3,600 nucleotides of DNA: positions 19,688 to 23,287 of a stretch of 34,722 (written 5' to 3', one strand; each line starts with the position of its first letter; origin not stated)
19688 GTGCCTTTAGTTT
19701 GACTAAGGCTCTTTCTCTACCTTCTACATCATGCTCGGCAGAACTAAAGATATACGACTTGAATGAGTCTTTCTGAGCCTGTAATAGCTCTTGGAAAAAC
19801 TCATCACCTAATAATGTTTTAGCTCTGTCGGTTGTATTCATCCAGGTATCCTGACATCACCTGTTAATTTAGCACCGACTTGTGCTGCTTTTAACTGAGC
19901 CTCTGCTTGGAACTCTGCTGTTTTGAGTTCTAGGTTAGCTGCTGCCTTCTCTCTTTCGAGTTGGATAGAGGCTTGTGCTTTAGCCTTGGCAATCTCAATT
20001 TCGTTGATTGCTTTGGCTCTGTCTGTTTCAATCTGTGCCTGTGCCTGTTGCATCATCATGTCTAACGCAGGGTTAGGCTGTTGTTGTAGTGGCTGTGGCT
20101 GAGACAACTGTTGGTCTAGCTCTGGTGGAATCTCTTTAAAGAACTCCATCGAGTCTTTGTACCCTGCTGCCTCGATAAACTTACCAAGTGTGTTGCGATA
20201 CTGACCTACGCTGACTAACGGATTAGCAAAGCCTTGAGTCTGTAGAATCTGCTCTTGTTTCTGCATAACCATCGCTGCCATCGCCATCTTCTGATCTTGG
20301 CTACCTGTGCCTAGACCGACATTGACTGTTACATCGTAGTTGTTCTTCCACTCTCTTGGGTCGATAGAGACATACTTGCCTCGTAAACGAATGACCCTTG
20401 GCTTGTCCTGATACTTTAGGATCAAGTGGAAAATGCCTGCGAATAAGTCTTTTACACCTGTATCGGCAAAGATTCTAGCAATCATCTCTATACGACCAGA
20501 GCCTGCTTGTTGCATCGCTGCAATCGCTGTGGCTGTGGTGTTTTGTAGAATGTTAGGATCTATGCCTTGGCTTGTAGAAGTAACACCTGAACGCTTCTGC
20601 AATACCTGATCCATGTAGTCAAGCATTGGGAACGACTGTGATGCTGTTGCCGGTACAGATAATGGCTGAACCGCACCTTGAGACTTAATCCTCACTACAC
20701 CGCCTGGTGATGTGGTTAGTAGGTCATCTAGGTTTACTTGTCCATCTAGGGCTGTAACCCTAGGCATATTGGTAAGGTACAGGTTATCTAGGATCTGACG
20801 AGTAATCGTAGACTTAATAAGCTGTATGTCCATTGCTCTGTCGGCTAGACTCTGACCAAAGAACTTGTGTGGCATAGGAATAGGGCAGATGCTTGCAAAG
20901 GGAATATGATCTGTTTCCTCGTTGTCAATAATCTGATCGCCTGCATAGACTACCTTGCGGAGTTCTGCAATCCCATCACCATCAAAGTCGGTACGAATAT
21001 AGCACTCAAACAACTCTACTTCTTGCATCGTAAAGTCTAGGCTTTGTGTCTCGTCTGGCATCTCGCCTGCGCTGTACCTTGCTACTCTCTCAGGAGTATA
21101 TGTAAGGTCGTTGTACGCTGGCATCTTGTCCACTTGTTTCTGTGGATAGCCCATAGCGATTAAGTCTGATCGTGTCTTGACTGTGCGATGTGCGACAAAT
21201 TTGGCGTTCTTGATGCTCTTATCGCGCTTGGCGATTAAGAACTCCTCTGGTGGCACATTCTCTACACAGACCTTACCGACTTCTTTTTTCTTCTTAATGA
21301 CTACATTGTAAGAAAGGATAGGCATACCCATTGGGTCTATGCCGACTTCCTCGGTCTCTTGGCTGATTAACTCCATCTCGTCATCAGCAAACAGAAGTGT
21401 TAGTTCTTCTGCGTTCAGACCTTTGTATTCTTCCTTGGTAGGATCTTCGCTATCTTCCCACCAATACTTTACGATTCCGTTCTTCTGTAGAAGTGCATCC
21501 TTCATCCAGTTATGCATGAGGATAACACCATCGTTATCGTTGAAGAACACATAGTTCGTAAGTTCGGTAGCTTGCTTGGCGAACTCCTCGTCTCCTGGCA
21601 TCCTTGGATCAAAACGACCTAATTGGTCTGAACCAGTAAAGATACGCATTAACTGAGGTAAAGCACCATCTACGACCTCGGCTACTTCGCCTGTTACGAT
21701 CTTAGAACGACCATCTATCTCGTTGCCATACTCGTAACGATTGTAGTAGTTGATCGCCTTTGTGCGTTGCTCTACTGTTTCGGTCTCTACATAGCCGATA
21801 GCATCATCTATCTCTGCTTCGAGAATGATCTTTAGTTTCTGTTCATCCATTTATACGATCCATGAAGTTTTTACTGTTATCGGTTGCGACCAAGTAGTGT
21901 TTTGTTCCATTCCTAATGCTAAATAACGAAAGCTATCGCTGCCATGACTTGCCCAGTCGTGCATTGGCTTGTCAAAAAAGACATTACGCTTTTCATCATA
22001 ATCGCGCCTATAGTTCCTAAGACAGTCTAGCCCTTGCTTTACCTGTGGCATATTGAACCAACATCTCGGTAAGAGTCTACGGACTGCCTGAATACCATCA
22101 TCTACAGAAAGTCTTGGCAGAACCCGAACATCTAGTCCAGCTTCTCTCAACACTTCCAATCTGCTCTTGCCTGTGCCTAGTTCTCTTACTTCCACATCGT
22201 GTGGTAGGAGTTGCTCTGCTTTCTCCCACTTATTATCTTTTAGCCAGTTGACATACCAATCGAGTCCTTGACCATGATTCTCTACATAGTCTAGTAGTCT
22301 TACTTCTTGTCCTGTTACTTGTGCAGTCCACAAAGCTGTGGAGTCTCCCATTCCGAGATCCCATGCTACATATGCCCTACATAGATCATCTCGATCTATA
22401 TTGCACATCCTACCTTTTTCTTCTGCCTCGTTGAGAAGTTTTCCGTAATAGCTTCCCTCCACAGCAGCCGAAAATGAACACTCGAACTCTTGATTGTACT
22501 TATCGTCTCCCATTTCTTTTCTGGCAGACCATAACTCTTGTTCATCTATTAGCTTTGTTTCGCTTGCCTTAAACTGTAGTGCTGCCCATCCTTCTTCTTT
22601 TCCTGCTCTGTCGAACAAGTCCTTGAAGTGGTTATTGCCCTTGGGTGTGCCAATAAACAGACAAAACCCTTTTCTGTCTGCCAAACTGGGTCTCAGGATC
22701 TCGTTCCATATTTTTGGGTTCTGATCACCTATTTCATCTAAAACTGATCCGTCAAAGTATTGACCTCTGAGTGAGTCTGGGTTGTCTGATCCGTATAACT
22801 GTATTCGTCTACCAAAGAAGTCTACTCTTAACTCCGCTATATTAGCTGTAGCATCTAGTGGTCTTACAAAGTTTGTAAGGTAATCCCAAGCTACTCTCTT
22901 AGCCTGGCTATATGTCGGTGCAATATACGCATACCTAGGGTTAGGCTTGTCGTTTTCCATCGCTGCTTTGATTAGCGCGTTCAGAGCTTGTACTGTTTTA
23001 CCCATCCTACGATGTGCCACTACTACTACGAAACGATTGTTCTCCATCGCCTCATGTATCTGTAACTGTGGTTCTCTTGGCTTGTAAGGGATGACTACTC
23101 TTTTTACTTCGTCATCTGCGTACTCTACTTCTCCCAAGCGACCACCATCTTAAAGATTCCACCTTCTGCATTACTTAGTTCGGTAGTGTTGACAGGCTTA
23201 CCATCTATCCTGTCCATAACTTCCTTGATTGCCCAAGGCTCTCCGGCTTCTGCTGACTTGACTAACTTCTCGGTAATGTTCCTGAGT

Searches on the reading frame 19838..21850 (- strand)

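Call 80: search_protein_families(library=pfam, proteins=[window:19838-21850:-], max_evalue=0.001)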
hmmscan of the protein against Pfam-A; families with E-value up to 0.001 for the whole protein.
window:19838-21850:- (670 aa): 2 families
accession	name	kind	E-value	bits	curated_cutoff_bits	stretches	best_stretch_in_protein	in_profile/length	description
PF23899.1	SU10_portal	-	3.6e-222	739.4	30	1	9-606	4-584/593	Phage SU10 portal protein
PF16510.12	P22_portal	-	1.9e-06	27.2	26.1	1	381-614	345-591/594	Phage P22-like portal protein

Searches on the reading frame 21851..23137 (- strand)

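Call 80: search_protein_families(library=pfam, proteins=[window:21851-23137:-], max_evalue=0.001)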
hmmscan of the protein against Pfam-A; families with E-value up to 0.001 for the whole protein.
window:21851-23137:- (428 aa): 1 family
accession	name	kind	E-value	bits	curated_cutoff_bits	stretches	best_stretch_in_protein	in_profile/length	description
PF03237.21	Terminase_6N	-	2e-05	24.8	22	1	43-231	6-208/215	Terminase large subunit, T4likevirus-type, N-terminal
